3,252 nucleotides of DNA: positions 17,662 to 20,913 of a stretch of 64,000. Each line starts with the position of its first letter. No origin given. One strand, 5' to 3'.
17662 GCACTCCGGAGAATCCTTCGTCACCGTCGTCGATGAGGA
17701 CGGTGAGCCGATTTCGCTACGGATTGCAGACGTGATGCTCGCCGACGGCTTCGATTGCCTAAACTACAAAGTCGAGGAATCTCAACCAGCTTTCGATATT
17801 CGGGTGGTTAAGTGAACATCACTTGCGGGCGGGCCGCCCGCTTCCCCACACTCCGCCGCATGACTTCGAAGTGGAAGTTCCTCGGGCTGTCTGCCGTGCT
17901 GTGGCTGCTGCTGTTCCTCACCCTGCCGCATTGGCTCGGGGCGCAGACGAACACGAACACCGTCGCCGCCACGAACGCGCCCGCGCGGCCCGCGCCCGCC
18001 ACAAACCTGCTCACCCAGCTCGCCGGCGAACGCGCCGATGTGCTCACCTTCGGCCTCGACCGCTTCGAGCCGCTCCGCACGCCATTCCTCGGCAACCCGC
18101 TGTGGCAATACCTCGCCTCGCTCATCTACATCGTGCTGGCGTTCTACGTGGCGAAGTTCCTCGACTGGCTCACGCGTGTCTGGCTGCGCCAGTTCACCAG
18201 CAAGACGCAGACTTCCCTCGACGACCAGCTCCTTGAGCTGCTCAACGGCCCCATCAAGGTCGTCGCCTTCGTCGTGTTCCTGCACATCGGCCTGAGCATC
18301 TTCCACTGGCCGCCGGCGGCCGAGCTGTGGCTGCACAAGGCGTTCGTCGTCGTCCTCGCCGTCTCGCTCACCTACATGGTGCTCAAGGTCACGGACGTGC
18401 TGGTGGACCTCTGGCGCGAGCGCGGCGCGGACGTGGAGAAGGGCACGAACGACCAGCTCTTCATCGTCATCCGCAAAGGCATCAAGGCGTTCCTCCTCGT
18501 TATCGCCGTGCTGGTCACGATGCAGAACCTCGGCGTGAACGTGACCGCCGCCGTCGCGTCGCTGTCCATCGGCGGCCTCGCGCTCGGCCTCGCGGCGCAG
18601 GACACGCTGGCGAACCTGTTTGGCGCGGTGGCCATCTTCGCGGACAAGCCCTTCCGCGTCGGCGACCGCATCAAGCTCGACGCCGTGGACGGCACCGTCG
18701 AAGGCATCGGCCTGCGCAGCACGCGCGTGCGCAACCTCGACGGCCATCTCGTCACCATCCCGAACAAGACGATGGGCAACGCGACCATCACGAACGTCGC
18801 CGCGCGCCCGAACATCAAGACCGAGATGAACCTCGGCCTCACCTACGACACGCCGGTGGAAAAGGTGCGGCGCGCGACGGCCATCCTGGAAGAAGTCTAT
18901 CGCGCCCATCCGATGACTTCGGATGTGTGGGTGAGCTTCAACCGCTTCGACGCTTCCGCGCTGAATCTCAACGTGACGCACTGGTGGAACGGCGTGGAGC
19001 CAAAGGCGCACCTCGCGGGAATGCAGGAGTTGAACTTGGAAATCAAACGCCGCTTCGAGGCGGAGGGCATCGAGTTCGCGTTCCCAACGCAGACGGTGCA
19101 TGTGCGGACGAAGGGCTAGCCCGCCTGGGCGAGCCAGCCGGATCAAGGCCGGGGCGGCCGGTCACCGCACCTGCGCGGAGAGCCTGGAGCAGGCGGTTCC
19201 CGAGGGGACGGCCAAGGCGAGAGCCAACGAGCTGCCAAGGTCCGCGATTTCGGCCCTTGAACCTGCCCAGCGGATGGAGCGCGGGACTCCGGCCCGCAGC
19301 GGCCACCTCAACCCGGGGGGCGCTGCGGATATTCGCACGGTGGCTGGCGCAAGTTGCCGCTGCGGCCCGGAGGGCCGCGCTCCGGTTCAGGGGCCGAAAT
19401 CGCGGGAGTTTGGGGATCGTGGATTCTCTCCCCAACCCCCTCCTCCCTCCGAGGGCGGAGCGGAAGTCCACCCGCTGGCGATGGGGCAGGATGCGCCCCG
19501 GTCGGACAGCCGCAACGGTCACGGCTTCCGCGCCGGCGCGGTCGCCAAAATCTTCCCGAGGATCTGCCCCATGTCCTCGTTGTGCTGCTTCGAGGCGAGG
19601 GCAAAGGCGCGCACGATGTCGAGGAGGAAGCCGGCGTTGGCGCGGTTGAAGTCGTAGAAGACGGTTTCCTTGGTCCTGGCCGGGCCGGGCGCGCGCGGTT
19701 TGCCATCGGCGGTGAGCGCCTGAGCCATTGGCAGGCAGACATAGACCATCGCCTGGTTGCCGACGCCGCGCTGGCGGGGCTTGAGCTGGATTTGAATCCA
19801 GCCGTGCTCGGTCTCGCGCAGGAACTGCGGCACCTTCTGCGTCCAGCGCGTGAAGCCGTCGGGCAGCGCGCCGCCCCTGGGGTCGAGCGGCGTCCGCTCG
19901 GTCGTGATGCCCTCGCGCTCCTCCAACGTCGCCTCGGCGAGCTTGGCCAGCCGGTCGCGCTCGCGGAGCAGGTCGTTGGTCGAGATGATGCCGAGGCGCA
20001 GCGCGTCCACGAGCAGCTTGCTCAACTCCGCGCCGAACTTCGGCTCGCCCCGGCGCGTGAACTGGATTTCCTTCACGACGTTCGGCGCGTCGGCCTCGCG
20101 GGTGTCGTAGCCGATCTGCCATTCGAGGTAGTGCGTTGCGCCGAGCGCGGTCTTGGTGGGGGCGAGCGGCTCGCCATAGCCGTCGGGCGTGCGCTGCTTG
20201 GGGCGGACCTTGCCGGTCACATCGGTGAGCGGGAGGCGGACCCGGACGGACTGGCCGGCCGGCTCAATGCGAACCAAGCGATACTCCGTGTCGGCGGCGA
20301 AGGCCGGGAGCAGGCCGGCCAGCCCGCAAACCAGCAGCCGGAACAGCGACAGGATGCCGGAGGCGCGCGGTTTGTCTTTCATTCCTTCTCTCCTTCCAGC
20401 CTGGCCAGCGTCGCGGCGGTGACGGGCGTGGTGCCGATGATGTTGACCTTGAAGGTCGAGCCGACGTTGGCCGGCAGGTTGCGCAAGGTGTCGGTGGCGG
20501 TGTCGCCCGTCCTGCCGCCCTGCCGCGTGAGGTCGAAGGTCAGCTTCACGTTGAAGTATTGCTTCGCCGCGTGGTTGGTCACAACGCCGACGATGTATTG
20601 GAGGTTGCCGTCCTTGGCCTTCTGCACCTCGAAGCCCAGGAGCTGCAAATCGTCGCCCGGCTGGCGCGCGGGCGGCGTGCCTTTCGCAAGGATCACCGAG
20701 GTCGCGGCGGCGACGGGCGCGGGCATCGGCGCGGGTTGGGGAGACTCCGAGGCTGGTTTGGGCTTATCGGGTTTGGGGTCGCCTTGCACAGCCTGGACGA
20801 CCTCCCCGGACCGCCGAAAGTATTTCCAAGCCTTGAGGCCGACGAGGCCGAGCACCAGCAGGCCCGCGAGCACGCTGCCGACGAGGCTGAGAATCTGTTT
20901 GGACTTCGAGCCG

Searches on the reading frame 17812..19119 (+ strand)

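Call 82: search_protein_families(library=pfam, max_evalue=0.00001, proteins=[window:17812-19119:+])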
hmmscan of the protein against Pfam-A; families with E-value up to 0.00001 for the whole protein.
window:17812-19119:+ (435 aa): 3 families
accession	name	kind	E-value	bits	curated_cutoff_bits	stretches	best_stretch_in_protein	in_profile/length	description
PF00924.24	MS_channel_2nd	-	2.3e-20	72.9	20.2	1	264-329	1-66/68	Mechanosensitive ion channel, beta-domain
PF21082.3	MS_channel_3rd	-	3.3e-10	40.7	21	1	338-422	2-88/88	Mechanosensitive ion channel MscS, C-terminal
PF21088.3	MS_channel_1st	-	5.7e-07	29.9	23.1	1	223-263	2-42/42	Mechanosensitive ion channel, transmembrane helices 2/3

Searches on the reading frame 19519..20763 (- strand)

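Call 82: search_protein_families(library=pfam, max_evalue=0.00001, proteins=[window:19519-20763:-])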
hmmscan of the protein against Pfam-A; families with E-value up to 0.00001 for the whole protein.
window:19519-20763:- (414 aa): 1 family
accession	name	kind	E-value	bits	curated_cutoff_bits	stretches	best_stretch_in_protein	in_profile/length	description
PF09522.15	RE_R_Pab1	-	3.5e-11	43.7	25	1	323-405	39-119/119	R.Pab1 restriction endonuclease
